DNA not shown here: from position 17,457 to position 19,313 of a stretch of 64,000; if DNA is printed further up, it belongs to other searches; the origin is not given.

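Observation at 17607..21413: Three-gene operon: class-B (cobalamin) radical SAM enzyme + GT-C (ArnT/PMT-like) glycosyltransferase + ICMT/PEMT-family membrane methyltransferase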

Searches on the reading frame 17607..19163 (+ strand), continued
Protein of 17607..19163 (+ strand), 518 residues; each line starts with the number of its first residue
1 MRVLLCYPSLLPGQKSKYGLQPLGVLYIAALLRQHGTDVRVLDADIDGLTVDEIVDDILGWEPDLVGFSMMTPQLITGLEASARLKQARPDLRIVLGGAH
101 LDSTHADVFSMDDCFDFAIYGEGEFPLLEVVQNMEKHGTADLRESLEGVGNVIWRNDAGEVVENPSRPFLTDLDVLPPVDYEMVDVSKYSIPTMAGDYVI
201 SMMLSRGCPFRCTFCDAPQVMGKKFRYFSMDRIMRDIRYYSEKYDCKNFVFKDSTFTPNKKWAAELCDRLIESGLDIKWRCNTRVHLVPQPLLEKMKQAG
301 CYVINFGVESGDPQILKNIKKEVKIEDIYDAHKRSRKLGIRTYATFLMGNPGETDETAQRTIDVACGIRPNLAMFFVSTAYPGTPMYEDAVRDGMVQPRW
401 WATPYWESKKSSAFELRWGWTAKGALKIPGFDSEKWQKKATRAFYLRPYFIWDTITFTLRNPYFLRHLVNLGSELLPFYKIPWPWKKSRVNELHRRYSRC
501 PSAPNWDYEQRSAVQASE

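Call 56: search_dna_similar(query=window:17607-19163:+, collection=plasmids, mode=protein, max_evalue=1e-10, max_rows=40)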
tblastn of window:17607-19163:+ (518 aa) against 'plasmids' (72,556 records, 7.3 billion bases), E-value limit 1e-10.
Records with a match: 186; places in all: 214; records where one place covers at least 80% of the query: 24.
Best place of each record, by identity: <60% 186.
By first word of the organism name: Streptomyces 42; Bacillus 20; Rhizobium 13; Azospirillum 12; Mycetohabitans 9; Priestia 8; Clostridium 5; Pseudomonas 5; Paraburkholderia 4; Sinorhizobium 4; and 46 more.
By predicted mobility (MOB-suite, as given by PLSDB): non-mobilizable 140; mobilizable 29; conjugative 17.
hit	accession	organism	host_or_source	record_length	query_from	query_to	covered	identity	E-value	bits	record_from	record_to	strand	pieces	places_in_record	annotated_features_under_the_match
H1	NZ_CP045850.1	Streptomyces clavuligerus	pure culture single spore ...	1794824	15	451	84%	31.1%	5e-49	189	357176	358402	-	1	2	none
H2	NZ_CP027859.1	Streptomyces clavuligerus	Cell culture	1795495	15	451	84%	31.1%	5e-49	189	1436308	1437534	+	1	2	none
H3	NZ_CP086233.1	Streptomyces clavuligerus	whole organism,soil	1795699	15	451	84%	31.1%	5e-49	189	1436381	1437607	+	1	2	none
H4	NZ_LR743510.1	Methylobacterium bullatum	-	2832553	38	480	86%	30.2%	8e-36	150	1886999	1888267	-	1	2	none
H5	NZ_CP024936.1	Paraburkholderia graminis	soil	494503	38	480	86%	29.7%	4e-45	177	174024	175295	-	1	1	hpnJ: hopanoid biosynthesis associated radical SAM protein HpnJ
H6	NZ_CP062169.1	Mycetohabitans endofungorum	Rhizopus microsporus,bacterial ...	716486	40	480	85%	29.4%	6e-44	174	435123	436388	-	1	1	hpnJ: hopanoid biosynthesis associated radical SAM protein HpnJ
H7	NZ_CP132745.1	Mycetohabitans endofungorum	-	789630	40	480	85%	29.2%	6e-44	174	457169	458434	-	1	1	hpnJ: hopanoid biosynthesis associated radical SAM protein HpnJ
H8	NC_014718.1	Mycetohabitans rhizoxinica HKI 454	-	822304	40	480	85%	29.2%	6e-44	174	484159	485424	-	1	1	hpnJ: hopanoid biosynthesis associated radical SAM protein HpnJ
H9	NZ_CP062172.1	Mycetohabitans rhizoxinica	Rhizopus microsporus,bacterial ...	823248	40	480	85%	29.2%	6e-44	174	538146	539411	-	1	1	hpnJ: hopanoid biosynthesis associated radical SAM protein HpnJ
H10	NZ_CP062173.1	Mycetohabitans rhizoxinica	Rhizopus microsporus,bacterial ...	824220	40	480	85%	29.2%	7e-44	174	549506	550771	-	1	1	hpnJ: hopanoid biosynthesis associated radical SAM protein HpnJ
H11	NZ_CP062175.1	Mycetohabitans rhizoxinica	Rhizopus microsporus,bacterial culture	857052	40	480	85%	29.2%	7e-44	174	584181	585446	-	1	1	hpnJ: hopanoid biosynthesis associated radical SAM protein HpnJ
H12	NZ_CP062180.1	Mycetohabitans endofungorum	Rhizopus microsporus,bacterial ...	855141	40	480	85%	29.2%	1e-43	173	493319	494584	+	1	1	hpnJ: hopanoid biosynthesis associated radical SAM protein HpnJ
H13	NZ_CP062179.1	Mycetohabitans endofungorum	Rhizopus microsporus,bacterial ...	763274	40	480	85%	29.2%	2e-43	172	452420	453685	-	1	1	hpnJ: hopanoid biosynthesis associated radical SAM protein HpnJ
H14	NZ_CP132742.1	Mycetohabitans endofungorum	Rhizopus microsporus,culture isolated ...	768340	40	480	85%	29.0%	8e-43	171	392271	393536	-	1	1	hpnJ: hopanoid biosynthesis associated radical SAM protein HpnJ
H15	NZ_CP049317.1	Caballeronia sp. SBC2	whole organism,soil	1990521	40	480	85%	28.5%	4e-43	171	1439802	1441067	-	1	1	none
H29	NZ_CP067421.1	Skermanella sp. TT6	Homo sapiens,single cell,skin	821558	1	389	75%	28.5%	4e-40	162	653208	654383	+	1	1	bchE: magnesium-protoporphyrin IX monomethyl ester anaerobic oxidative ...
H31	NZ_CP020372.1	Candidatus Thiodictyon syntrophicum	meromictic lake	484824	1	389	75%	28.2%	1e-36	152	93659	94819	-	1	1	bchE: magnesium-protoporphyrin IX monomethyl ester anaerobic oxidative ...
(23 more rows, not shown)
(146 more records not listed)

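Call 57: get_annotated_region(hit=H5, flank=5000)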
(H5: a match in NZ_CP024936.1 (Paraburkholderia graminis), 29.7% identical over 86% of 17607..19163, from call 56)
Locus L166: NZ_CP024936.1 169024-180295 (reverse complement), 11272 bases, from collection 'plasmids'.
description: Paraburkholderia graminis strain PHS1 plasmid pPHS1_P, complete sequence
organism: Paraburkholderia graminis (NCBI taxid 60548)
taxonomy: Bacteria; Pseudomonadota; Betaproteobacteria; Burkholderiales; Burkholderiaceae; Paraburkholderia; Paraburkholderia graminis
host: -; source: soil; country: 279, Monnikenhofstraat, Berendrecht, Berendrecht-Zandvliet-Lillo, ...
typing (MOB-suite, as given by PLSDB): conjugative; relaxase MOBP; mating-pair formation MPF_F
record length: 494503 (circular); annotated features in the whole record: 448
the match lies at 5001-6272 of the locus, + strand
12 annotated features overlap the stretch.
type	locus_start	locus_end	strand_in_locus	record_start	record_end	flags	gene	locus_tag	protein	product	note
CDS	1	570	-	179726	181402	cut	-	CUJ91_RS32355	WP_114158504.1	cation acetate symporter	GO:0006847 - plasma membrane acetate transport [Evidence IEA]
CDS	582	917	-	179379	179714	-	-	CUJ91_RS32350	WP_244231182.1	DUF485 domain-containing protein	-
CDS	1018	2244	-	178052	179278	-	-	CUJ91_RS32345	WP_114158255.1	FAD binding domain-containing protein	-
CDS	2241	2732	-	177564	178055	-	-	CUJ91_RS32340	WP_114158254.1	VOC family protein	-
CDS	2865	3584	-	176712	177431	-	-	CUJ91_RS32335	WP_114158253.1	TetR/AcrR family transcriptional regulator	GO:0006355 - regulation of DNA-templated transcription [Evidence IEA]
CDS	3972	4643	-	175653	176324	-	-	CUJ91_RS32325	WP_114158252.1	IS6 family transposase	-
CDS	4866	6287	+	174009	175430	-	hpnJ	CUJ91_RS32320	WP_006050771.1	hopanoid biosynthesis associated radical SAM protein HpnJ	-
CDS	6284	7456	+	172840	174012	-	hpnI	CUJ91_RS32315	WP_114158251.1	bacteriohopanetetrol glucosamine biosynthesis glycosyltransferase HpnI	-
CDS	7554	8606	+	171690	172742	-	-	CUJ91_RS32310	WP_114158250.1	lysylphosphatidylglycerol synthase domain-containing protein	-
CDS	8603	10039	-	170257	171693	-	-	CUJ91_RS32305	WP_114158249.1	ATP-binding protein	-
CDS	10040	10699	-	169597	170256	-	-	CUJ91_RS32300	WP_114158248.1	response regulator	GO:0000160 - phosphorelay signal transduction system [Evidence IEA]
CDS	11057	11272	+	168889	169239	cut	-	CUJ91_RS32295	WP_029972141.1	hypothetical protein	-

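Call 60: predict_structure(alignment_id=A1)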
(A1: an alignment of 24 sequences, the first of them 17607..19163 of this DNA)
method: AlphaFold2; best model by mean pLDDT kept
length: 518 residues; sequences in the alignment: 24
mean_pLDDT: 83.8   pTM: 0.84
mean pLDDT of the five models: 83.8, 82.9, 81.8, 81.4, 75.1
residues with pLDDT >= 90: 273; 70-90: 165; 50-70: 31; < 50: 49
segments of 3 or more residues with pLDDT < 50: 409-411, 417-419, 477-484, 486-518
pLDDT, mean of each block of 10 residues (from residue 1): 94 78 95 97 92 96 96 85 92 93 86 89 96 90 93 92 94 94 91 81 90 78 90 95 93 80 96 94 91 97 91 92 92 95 91 95 94 85 88 88 58 50 77 86 84 79 67 50 44 36 38 42
secondary structure, 60 per line:
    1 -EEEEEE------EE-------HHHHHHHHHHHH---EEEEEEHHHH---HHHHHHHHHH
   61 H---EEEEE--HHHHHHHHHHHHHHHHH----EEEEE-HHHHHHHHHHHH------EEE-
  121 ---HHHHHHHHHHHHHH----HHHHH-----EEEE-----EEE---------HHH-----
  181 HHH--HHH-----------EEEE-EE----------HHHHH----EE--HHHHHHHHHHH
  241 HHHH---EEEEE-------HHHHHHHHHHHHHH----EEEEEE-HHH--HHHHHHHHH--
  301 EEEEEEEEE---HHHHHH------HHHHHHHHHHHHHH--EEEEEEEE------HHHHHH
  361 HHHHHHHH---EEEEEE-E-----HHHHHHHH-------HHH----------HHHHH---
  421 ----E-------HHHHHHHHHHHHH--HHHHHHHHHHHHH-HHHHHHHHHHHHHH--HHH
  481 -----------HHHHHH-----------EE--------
elements in order: E2-7 H23-34 E38-43 H44-47 H51-61 E65-69 H72-88 E93-97 H99-110 E117-119 H124-137 H142-146 E152-155 E161-163 E200-203 H217-221 H230-244 E248-252 H260-273 E278-283 H290-298 E301-309 H313-318 H325-338 E341-348 H355-368 E372-377 H385-392 H413-417 H433-445 H448-460 H462-475 H492-497

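Call 62: get_annotated_region(hit=H8, flank=300)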
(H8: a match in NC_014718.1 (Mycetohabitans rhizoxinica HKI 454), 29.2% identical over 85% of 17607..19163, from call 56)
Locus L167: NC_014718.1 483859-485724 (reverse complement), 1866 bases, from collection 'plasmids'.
description: Mycetohabitans rhizoxinica HKI 454 plasmid pBRH01, complete sequence
organism: Mycetohabitans rhizoxinica HKI 454 (NCBI taxid 882378)
taxonomy: Bacteria; Pseudomonadota; Betaproteobacteria; Burkholderiales; Burkholderiaceae; Mycetohabitans; Mycetohabitans rhizoxinica; Mycetohabitans rhizoxinica HKI 454
host: -; source: -; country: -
typing (MOB-suite, as given by PLSDB): non-mobilizable
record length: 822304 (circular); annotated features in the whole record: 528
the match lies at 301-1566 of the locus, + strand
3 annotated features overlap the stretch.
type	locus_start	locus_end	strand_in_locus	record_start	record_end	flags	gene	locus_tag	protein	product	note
CDS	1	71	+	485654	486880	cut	hpnI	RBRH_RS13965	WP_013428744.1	bacteriohopanetetrol glucosamine biosynthesis glycosyltransferase HpnI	-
CDS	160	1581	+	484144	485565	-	hpnJ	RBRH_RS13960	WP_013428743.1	hopanoid biosynthesis associated radical SAM protein HpnJ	-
CDS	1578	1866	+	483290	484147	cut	hpnK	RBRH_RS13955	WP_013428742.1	hopanoid biosynthesis-associated protein HpnK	GO:0005975 - carbohydrate metabolic process [Evidence IEA]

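Call 63: get_annotated_region(hit=H29, flank=600)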
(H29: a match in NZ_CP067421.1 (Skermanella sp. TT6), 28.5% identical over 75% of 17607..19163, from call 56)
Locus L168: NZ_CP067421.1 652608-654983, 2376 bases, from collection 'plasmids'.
description: Skermanella sp. TT6 plasmid pTT6-1, complete sequence
organism: Skermanella sp. TT6 (NCBI taxid 2775420)
taxonomy: Bacteria; Pseudomonadota; Alphaproteobacteria; Rhodospirillales; Azospirillaceae; Skermanella; Skermanella sp. TT6
host: -; source: Homo sapiens,single cell,skin; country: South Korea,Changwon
typing (MOB-suite, as given by PLSDB): mobilizable; relaxase MOBP
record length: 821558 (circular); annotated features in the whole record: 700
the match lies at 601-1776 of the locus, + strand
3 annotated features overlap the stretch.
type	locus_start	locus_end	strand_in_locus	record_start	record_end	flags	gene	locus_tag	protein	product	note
CDS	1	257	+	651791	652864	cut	-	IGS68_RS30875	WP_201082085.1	IS630 family transposase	-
CDS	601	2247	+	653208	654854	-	bchE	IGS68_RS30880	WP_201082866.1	magnesium-protoporphyrin IX monomethyl ester anaerobic oxidative cyclase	-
CDS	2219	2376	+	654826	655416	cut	bchJ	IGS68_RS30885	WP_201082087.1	bacteriochlorophyll 4-vinyl reductase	GO:0015995 - chlorophyll biosynthetic process [Evidence IEA]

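Call 64: get_annotated_region(hit=H31, flank=600)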
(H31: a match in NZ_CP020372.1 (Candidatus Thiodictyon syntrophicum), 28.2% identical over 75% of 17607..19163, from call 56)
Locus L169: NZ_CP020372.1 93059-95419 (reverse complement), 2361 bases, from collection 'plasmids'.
description: Candidatus Thiodictyon syntrophicum strain Cad16T plasmid pTs485, complete sequence
organism: Candidatus Thiodictyon syntrophicum (NCBI taxid 1166950)
taxonomy: Bacteria; Pseudomonadota; Gammaproteobacteria; Chromatiales; Chromatiaceae; Thiodictyon; Candidatus Thiodictyon syntrophicum
host: -; source: meromictic lake; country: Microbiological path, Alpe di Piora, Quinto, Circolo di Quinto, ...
typing (MOB-suite, as given by PLSDB): non-mobilizable
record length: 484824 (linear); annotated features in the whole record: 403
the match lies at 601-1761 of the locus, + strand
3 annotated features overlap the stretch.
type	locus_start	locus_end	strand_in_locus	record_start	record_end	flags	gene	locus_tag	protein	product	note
CDS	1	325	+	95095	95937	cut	puhE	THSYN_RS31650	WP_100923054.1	putative photosynthetic complex assembly protein PuhE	GO:0015979 - photosynthesis [Evidence IEA]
CDS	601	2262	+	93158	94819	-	bchE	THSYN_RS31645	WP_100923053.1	magnesium-protoporphyrin IX monomethyl ester anaerobic oxidative cyclase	-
CDS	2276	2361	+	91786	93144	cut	hemN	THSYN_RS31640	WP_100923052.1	oxygen-independent coproporphyrinogen III oxidase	GO:0006779 - porphyrin-containing compound biosynthetic process [Evidence IEA]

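Call 65: get_annotated_region(hit=H1, flank=4000)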
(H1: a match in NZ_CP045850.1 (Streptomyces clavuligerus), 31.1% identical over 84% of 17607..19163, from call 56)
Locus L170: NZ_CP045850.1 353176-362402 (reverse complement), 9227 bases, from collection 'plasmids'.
description: Streptomyces clavuligerus strain ATCC 27064 isolate Leon-isolate plasmid pSCL4, complete sequence
organism: Streptomyces clavuligerus (NCBI taxid 1901)
taxonomy: Bacteria; Actinomycetota; Actinomycetes; Kitasatosporales; Streptomycetaceae; Streptomyces; Streptomyces clavuligerus
host: -; source: pure culture single spore isolate,culture maintained in Leon, missing plasmid pSCL3; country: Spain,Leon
typing (MOB-suite, as given by PLSDB): mobilizable; replicon rep_cluster_12,rep_cluster_1922; relaxase MOBP
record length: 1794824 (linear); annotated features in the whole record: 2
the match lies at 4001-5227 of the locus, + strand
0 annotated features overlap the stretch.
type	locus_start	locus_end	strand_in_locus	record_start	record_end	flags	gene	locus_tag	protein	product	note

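Call 69: fold_search(model_id=the predicted structure, library=pdb)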
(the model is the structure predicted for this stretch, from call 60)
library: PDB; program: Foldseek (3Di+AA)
matches with E <= 10: 1848; with E <= 0.001: 155
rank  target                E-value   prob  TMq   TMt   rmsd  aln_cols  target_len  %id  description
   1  6fd2_A                1.0e-24  1.00  0.65  0.74   4.3       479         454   21  Radical SAM 1,2-diol dehydratase AprD4 in complex with its substrate paromamine (released 2018-01-17)
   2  6fd2_B                2.4e-24  1.00  0.66  0.75   4.5       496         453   20  Radical SAM 1,2-diol dehydratase AprD4 in complex with its substrate paromamine (released 2018-01-17)
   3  9ccb                  1.3e-23  1.00  0.58  0.71   7.5       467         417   19  X-ray crystal structure of methyl-coenzyme M reductase glutamine methylase (MgmA) from Methanothermobacter marburgensis  (released 2025-01-01)
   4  6wte_A                2.5e-23  1.00  0.63  0.58   8.5       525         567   17  Structure of radical S-adenosylmethionine methyltransferase, TsrM, from Kitasatospora setae with cobalamin and [4Fe-4S (released 2020-12-23)
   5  6wte_B                8.1e-23  1.00  0.60  0.59   6.2       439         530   18  Structure of radical S-adenosylmethionine methyltransferase, TsrM, from Kitasatospora setae with cobalamin and [4Fe-4S (released 2020-12-23)
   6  6wtf_B                3.5e-22  1.00  0.64  0.62   7.6       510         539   18  Structure of radical S-adenosylmethionine methyltransferase, TsrM, from Kitasatospora setae with tryptophan substrate  (released 2020-12-23)
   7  6wtf_A                4.4e-22  1.00  0.61  0.59   5.8       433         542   18  Structure of radical S-adenosylmethionine methyltransferase, TsrM, from Kitasatospora setae with tryptophan substrate  (released 2020-12-23)
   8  9n1b                  1.2e-21  1.00  0.64  0.54   4.5       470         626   16  Crystal structure of CysS from Corallococcus sp. CA054B with 5'-deoxyadenosine, methionine, and pantetheinylated 3-metho (released 2026-01-28)
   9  7kdy_A                3.0e-21  1.00  0.66  0.53   7.6       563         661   15  Crystal structure of Streptomyces tokunonesis TokK with hydroxycobalamin, 5'-deoxyadenosine, methionine, and (2R)-pant (released 2022-01-12)
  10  9n1d                  6.4e-21  1.00  0.64  0.54   4.4       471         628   15  Crystal structure of CysS from Corallococcus sp. CA054B with 5'-deoxyadenosine and methionine bound (released 2026-01-28)
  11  9n1c                  9.1e-21  1.00  0.61  0.52  11.7       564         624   15  Crystal structure of CysS from Corallococcus sp. CA054B with 5'-deoxyadenosine, methionine, and pantetheinylated 3-ethox (released 2026-01-28)
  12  7kdx_B                1.6e-20  1.00  0.65  0.52   8.0       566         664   16  Crystal structure of Streptomyces tokunonesis TokK with hydroxycobalamin, 5'-deoxyadenosine, and methionine (released 2022-01-12)
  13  7kdx_A                3.5e-20  1.00  0.65  0.52   7.6       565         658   16  Crystal structure of Streptomyces tokunonesis TokK with hydroxycobalamin, 5'-deoxyadenosine, and methionine (released 2022-01-12)
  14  7kdy_B                6.2e-20  1.00  0.65  0.52   7.7       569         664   16  Crystal structure of Streptomyces tokunonesis TokK with hydroxycobalamin, 5'-deoxyadenosine, methionine, and (2R)-pant (released 2022-01-12)
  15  5ul4                  1.2e-18  1.00  0.62  0.45  14.0       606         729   16  Structure of Cobalamin-dependent S-adenosylmethionine radical enzyme OxsB with aqua-cobalamin and S-adenosylmethionine b (released 2017-04-19)
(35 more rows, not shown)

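Call 70: search_solved_structures(query=L004:16976-18412:+, max_evalue=0.001)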
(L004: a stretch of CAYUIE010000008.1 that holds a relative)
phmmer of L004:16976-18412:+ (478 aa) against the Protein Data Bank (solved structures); distinct sequences matched with E-value up to 0.001: 17.
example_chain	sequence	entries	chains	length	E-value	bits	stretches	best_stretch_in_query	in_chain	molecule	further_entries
4dsg_A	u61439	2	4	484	1.4e-16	63.7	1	4-344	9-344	UDP-galactopyranose mutase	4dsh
4u8l_A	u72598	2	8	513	2.1e-14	56.6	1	7-349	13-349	UDP-galactopyranose mutase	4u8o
3ute_A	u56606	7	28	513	2.1e-14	56.6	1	7-349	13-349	UDP-galactopyranose mutase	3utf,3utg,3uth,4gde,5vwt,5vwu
4u8i_A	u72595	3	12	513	2.2e-14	56.5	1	7-349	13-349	UDP-galactopyranose mutase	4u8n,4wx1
3uka_A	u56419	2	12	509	3.3e-14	55.9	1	7-345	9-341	UDP-galactopyranose mutase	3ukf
3ukl_A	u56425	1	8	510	3.3e-14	55.9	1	7-345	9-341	UDP-galactopyranose mutase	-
4u8k_A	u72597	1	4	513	3.3e-14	55.9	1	7-349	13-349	UDP-galactopyranose mutase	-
3ukh_A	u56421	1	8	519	3.5e-14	55.9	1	7-345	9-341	UDP-galactopyranose mutase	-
3ukq_A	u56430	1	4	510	8.2e-14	54.6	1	7-345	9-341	UDP-galactopyranose mutase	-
3ukk_A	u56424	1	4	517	8.9e-14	54.5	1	7-345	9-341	UDP-galactopyranose mutase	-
4u8j_A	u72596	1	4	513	9.4e-14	54.4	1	7-349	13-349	UDP-galactopyranose mutase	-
3ukp_A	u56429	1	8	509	2e-13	53.4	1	7-344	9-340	UDP-galactopyranose mutase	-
4u8m_A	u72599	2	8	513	2.5e-13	53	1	7-347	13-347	UDP-galactopyranose mutase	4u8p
5hhf_A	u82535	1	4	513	3.8e-13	52.4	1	7-349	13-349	UDP-galactopyranose mutase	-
1sez_A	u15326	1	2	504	4.2e-06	29.2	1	6-255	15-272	Protoporphyrinogen oxidase, mitochondrial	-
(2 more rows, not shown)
